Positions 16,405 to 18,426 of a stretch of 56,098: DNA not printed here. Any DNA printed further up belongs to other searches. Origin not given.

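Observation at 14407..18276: Complete NuoE/NuoF-coupled [FeFe]-hydrogenase operon (hydCBA) inside an unmistakably archaeal chromosome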

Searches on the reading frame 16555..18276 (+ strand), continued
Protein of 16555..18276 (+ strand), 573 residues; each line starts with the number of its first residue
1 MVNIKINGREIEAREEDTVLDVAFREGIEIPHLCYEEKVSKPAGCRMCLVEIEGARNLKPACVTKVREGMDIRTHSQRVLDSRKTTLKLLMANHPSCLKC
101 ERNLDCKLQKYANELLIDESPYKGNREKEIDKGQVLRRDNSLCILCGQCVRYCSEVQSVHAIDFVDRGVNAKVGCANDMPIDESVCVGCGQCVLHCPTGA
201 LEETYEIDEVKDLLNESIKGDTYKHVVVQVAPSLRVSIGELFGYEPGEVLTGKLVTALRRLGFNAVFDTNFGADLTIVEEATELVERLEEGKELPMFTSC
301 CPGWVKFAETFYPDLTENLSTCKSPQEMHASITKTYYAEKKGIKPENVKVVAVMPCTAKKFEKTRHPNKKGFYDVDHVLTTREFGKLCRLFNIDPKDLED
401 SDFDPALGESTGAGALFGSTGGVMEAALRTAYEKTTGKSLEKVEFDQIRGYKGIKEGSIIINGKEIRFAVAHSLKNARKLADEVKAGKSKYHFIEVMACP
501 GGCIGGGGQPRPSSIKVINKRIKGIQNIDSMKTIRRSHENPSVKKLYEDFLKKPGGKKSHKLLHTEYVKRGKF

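Call 13: find_related_loci(query=window:16555-18273:+, collection=genome_contigs, flank=10000)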
Query window:16555-18273:+ (573 aa) in genome_contigs; peptide patterns used: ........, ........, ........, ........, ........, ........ (x = any residue, [..] = any of these).
600 stretches matched a pattern (row limit reached: there are more); 559 encode a relative of the query (tblastn E <= 1e-3); the best 80 are kept; 80 distinct loci.
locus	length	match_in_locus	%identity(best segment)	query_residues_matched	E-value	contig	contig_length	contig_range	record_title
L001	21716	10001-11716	52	1-573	0e+0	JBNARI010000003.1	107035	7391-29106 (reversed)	MAG: Bacillota bacterium isolate Kamch4316-2DMB-11 bin14_IDBA_re-assembly_contigs.fa-3, whole genome shotgun sequence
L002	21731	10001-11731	50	1-573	0e+0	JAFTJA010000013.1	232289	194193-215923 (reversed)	MAG: Clostridia bacterium isolate RGIG3863 Roe_deer_Cecum-1__c554592, whole genome shotgun sequence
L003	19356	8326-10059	50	1-573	0e+0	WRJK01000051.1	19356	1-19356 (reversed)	MAG: Clostridiales bacterium isolate Nt197P3bin80 Ga0082212_10004483, whole genome shotgun sequence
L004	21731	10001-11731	50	1-573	0e+0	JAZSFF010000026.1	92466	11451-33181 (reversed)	MAG: Clostridia bacterium isolate T1900044584_TS20190050.MAGScoT_cleanbin_000009 SGB_589_k141_1680389, whole genome shot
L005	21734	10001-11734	51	1-573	0e+0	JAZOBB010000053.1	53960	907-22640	MAG: Clostridia bacterium isolate T1900044759_TS20190225.MAGScoT_cleanbin_000031 SGB_2341_k141_2692495, whole genome sho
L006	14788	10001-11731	51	1-573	0e+0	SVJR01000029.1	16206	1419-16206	MAG: Oscillospiraceae bacterium isolate SIG440 NODE_63467_length_16206_cov_1.709372, whole genome shotgun sequence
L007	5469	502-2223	51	1-570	0e+0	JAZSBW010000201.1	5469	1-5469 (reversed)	MAG: Clostridia bacterium isolate T1900044924_TS20190390.MAGScoT_cleanbin_000009 SGB_3368_k141_288465, whole genome shot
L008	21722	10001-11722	51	1-570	0e+0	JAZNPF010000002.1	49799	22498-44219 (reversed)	MAG: Clostridia bacterium isolate T1900044836_TS20190302.MAGScoT_cleanbin_000005 SGB_2919_k141_400738, whole genome shot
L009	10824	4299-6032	51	1-573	0e+0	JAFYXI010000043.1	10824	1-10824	MAG: Clostridia bacterium isolate RGIG7507 Water_buffalos_Colon.Co__c1340106, whole genome shotgun sequence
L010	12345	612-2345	51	1-573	0e+0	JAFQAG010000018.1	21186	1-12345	MAG: Clostridia bacterium isolate RGIG1636 Goat_Cecum-1__c59886, whole genome shotgun sequence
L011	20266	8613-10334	50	1-570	0e+0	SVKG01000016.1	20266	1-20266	MAG: Oscillospiraceae bacterium isolate SIG455 NODE_49416_length_20266_cov_1.313074, whole genome shotgun sequence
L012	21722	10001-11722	50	1-570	0e+0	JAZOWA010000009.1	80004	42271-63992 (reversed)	MAG: Clostridia bacterium isolate T1900045525_YK20190219.MAGScoT_cleanbin_000011 SGB_7675_k141_1068490, whole genome sho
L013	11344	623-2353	50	1-573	0e+0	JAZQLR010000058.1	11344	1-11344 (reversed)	MAG: Clostridia bacterium isolate T1900044608_TS20190074.MAGScoT_cleanbin_000073 SGB_774_k141_57615, whole genome shotgu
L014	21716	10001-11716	50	1-573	0e+0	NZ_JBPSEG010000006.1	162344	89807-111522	Melioribacter sp. Ez-97 6, whole genome shotgun sequence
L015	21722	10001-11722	50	1-570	0e+0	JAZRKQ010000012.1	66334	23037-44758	MAG: Clostridia bacterium isolate T1900045446_YK20190137.MAGScoT_cleanbin_000002 SGB_7156_k141_2003890, whole genome sho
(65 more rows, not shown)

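Call 23: search_solved_structures(query=window:16555-18273:+, show_alignments=3, max_evalue=1e-30)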
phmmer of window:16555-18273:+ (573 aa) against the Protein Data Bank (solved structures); distinct sequences matched with E-value up to 1e-30: 46.
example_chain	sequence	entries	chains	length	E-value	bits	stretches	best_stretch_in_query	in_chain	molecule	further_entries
8a6t_A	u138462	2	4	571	4.4e-179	600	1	1-572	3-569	Electron bifurcating hydrogenase subunit HydA1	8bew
7q4v_A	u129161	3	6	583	1.4e-154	519.2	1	2-571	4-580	Iron hydrogenase HydA1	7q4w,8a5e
9rj9_A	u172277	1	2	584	3.8e-143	481.4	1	3-569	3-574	Iron hydrogenase 1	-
4xdd_A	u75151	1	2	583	1.4e-142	479.5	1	3-569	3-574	Iron hydrogenase 1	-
4xdc_A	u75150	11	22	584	1.4e-142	479.5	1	3-569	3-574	Iron hydrogenase 1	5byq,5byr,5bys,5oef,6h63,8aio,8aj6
8cjy_A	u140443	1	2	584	2e-142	479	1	3-569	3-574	Iron hydrogenase 1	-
6gm0_A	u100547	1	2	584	3.1e-142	478.4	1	3-569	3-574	Iron hydrogenase 1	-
6gm8_A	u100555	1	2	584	3.1e-142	478.4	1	3-569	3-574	Iron hydrogenase 1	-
6yf4_A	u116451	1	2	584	3.3e-142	478.3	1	3-569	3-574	Iron hydrogenase 1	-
6gm2_A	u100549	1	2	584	3.3e-142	478.3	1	3-569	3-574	Iron hydrogenase 1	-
9rjo_A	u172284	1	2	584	3.6e-142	478.2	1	3-569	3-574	Iron hydrogenase 1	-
6gm4_A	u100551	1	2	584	3.6e-142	478.2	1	3-569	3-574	Iron hydrogenase 1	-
1c4a_A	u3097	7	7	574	5.2e-142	477.6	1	3-569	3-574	PROTEIN (FE-ONLY HYDROGENASE) | PROTEIN (PERIPLASMIC HYDROGENASE 1) | Iron hydrogenase 1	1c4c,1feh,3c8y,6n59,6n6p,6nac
6gm1_A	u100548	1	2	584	8.2e-142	477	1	3-569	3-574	Iron hydrogenase 1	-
7qhf_A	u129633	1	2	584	9.3e-142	476.8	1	3-569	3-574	Iron hydrogenase 1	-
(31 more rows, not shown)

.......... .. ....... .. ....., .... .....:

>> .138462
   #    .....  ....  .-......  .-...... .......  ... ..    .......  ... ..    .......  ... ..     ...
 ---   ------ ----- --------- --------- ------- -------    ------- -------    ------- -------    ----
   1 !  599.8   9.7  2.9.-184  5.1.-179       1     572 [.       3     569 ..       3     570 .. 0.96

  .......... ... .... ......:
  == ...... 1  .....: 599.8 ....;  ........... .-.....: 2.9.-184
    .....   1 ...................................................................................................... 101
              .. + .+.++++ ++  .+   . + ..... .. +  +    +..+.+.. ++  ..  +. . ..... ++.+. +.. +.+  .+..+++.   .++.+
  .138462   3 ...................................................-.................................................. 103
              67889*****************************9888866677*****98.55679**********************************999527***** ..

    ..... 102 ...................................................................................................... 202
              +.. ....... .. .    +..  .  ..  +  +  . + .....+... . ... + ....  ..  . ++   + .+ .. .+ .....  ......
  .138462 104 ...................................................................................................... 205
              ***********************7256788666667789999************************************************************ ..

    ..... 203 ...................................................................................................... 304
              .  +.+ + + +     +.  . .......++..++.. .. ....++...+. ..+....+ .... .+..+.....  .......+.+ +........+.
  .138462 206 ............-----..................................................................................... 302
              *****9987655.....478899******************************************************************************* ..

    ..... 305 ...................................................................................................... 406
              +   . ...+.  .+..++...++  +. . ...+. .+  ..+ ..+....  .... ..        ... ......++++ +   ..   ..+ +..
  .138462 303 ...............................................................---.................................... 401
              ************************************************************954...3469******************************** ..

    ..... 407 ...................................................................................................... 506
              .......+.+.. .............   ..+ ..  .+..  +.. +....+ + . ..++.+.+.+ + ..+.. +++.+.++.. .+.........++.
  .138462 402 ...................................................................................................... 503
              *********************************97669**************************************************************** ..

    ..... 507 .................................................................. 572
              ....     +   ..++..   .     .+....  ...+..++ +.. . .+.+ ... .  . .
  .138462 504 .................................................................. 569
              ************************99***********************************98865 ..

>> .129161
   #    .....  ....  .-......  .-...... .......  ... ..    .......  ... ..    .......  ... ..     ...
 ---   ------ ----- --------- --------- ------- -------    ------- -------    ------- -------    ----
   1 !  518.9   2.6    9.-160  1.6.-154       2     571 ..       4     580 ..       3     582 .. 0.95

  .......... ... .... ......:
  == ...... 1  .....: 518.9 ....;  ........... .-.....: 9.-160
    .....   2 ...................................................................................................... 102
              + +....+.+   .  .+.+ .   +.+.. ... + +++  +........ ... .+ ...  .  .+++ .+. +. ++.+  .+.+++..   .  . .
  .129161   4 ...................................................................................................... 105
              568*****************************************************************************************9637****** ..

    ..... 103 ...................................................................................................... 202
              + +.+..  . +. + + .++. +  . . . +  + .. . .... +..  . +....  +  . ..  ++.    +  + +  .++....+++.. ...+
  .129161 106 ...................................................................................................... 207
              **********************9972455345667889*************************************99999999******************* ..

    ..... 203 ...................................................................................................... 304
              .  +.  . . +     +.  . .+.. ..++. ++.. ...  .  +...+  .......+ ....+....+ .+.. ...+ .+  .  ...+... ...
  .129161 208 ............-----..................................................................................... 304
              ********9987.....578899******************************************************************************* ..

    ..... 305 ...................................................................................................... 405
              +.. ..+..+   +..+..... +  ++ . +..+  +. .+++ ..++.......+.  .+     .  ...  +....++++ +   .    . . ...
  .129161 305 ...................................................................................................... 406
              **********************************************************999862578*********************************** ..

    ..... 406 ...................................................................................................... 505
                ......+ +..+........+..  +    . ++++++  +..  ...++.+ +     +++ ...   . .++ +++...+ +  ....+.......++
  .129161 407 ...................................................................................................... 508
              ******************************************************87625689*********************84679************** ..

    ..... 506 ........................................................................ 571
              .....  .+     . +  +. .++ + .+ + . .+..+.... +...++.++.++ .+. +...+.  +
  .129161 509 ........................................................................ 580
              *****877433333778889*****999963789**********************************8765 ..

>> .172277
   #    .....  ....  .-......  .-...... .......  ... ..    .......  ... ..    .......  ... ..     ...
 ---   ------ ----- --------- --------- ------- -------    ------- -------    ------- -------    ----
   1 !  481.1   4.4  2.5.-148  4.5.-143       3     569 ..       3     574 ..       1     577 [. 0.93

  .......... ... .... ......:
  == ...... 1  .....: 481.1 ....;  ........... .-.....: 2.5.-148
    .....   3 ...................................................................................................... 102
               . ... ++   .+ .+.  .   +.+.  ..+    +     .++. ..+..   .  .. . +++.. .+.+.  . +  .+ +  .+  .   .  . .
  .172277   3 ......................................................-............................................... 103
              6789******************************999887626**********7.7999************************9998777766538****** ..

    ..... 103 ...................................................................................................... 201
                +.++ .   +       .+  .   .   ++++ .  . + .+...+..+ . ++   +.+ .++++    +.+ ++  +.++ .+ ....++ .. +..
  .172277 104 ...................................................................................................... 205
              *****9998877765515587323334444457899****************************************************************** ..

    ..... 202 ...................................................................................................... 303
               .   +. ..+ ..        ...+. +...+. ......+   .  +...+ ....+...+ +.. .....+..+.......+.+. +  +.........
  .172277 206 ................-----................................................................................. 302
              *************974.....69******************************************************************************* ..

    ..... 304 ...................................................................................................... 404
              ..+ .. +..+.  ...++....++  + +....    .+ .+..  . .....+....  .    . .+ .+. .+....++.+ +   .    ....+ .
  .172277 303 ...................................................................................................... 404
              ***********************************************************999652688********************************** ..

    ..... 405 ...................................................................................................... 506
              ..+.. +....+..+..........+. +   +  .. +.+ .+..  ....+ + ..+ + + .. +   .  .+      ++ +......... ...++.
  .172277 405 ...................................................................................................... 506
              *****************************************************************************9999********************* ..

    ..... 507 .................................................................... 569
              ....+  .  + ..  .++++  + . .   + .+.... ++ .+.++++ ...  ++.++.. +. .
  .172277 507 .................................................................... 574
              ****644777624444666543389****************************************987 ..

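Call 25: find_encoding_contigs(protein=P0004, flank=10000, max_places=2)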
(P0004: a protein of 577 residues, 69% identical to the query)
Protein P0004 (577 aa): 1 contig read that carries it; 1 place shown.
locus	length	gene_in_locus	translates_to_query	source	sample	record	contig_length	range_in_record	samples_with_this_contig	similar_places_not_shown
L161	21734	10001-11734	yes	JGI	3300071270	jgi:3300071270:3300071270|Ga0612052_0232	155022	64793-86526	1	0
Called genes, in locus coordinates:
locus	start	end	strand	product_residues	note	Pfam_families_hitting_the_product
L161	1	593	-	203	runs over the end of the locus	-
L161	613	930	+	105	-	-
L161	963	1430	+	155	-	-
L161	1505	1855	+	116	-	-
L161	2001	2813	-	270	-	PF04467:DUF483 (weak)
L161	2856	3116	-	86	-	-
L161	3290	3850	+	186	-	PF00069:Pkinase (weak)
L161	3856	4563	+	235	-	-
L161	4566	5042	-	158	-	-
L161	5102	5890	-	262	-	-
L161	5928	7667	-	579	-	PF08323:Glyco_transf_5, PF00534:Glycos_transf_1, PF13692:Glyco_trans_1_4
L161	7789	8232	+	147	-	PF01257:2Fe-2S_thioredx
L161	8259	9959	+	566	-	PF01512:Complex1_51K, PF10589:NADH_4Fe-4S, PF12797:Fer4_2 (faint), PF14697:Fer4_21 (faint), PF00037:Fer4 (faint), PF13237:Fer4_10 (weak), PF12838:Fer4_7 (weak), PF13187:Fer4_9 (weak)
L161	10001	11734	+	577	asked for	PF13510:Fer2_4, PF10588:NADH-G_4Fe-4S_3, PF12838:Fer4_7, PF14697:Fer4_21 (weak), PF22117:Fer4_Nqo3 (weak), PF00037:Fer4 (weak), PF02906:Fe_hyd_lg_C, PF02256:Fe_hyd_SSU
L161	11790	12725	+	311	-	PF01073:3Beta_HSD, PF01370:Epimerase, PF02719:Polysacc_synt_2, PF04321:RmlD_sub_bind, PF16363:GDP_Man_Dehyd, PF07993:NAD_binding_4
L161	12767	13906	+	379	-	-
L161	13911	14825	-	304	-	-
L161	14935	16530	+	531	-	PF00271:Helicase_C, PF20470:HTH_61 (faint), PF21280:Helicase_dom4_arc, PF14520:HHH_5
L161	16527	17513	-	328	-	-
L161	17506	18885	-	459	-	PF02310:B12-binding, PF04055:Radical_SAM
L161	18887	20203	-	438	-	PF13472:Lipase_GDSL_2 (weak)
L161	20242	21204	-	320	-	PF13472:Lipase_GDSL_2 (weak)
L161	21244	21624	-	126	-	-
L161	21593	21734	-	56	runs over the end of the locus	-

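Call 26: find_encoding_contigs(protein=P0006, flank=10000, max_places=2)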
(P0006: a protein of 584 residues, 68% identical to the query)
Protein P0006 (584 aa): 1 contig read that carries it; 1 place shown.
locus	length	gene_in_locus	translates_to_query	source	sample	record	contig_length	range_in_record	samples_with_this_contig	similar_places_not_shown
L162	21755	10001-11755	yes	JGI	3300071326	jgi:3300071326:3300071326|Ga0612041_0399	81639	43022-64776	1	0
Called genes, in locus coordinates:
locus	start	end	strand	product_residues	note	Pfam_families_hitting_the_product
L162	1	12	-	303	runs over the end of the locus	PF00672:HAMP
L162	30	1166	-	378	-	PF04392:ABC_sub_bind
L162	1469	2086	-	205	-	-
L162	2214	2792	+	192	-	PF05552:MS_channel_1st_1, PF00924:MS_channel_2nd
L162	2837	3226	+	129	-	PF00293:NUDIX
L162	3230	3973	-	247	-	PF00588:SpoU_methylase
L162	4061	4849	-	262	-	PF00561:Abhydrolase_1 (faint)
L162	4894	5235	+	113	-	PF02261:Asp_decarbox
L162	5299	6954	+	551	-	PF08497:Radical_SAM_N, PF04055:Radical_SAM, PF11842:DUF3362 (weak)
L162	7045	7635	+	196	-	PF00929:RNase_T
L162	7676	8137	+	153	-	PF01257:2Fe-2S_thioredx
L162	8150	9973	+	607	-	PF01257:2Fe-2S_thioredx, PF01512:Complex1_51K, PF10589:NADH_4Fe-4S, PF12797:Fer4_2 (faint), PF13183:Fer4_8 (faint), PF13187:Fer4_9 (weak), PF00037:Fer4 (weak)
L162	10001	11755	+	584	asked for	PF00111:Fer2 (weak), PF13510:Fer2_4, PF10588:NADH-G_4Fe-4S_3, PF12838:Fer4_7, PF14697:Fer4_21 (weak), PF22117:Fer4_Nqo3 (weak), PF02906:Fe_hyd_lg_C, PF02256:Fe_hyd_SSU, +4 more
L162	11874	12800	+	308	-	PF01073:3Beta_HSD, PF01370:Epimerase, PF04321:RmlD_sub_bind, PF16363:GDP_Man_Dehyd, PF07993:NAD_binding_4 (weak)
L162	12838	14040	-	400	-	-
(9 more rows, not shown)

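Call 27: find_encoding_contigs(protein=P0008, flank=10000, max_places=2)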
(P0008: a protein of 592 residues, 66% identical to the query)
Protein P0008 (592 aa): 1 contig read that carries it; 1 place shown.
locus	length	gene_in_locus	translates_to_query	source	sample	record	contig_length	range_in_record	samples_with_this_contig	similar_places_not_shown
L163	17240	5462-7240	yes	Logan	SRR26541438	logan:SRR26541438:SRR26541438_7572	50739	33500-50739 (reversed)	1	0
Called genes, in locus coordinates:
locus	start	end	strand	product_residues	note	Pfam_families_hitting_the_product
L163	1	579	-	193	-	?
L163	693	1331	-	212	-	PF01917:Flagellin_arch-type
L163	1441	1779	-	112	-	-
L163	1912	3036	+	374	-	PF01210:NAD_Gly3P_dh_N, PF07479:NAD_Gly3P_dh_C, PF20618:GPD_NAD_C_bact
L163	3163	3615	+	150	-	PF01257:2Fe-2S_thioredx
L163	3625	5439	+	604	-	PF01257:2Fe-2S_thioredx (weak), PF01512:Complex1_51K, PF10531:SLBB (weak), PF10589:NADH_4Fe-4S, PF14697:Fer4_21 (weak), PF13237:Fer4_10 (weak), PF12838:Fer4_7 (weak), PF00037:Fer4, +3 more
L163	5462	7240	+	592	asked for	PF13510:Fer2_4, PF12837:Fer4_6 (faint), PF10588:NADH-G_4Fe-4S_3, PF12838:Fer4_7 (weak), PF14697:Fer4_21 (weak), PF00037:Fer4 (weak), PF02906:Fe_hyd_lg_C, PF02256:Fe_hyd_SSU, +1 more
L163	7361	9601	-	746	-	PF20990:DUF2207_C (faint)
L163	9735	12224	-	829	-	PF00437:T2SSE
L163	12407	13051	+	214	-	-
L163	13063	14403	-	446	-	-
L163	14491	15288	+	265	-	-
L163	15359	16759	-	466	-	PF01336:tRNA_anti-codon, PF00152:tRNA-synt_2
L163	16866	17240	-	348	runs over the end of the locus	PF00586:AIRS, PF02769:AIRS_C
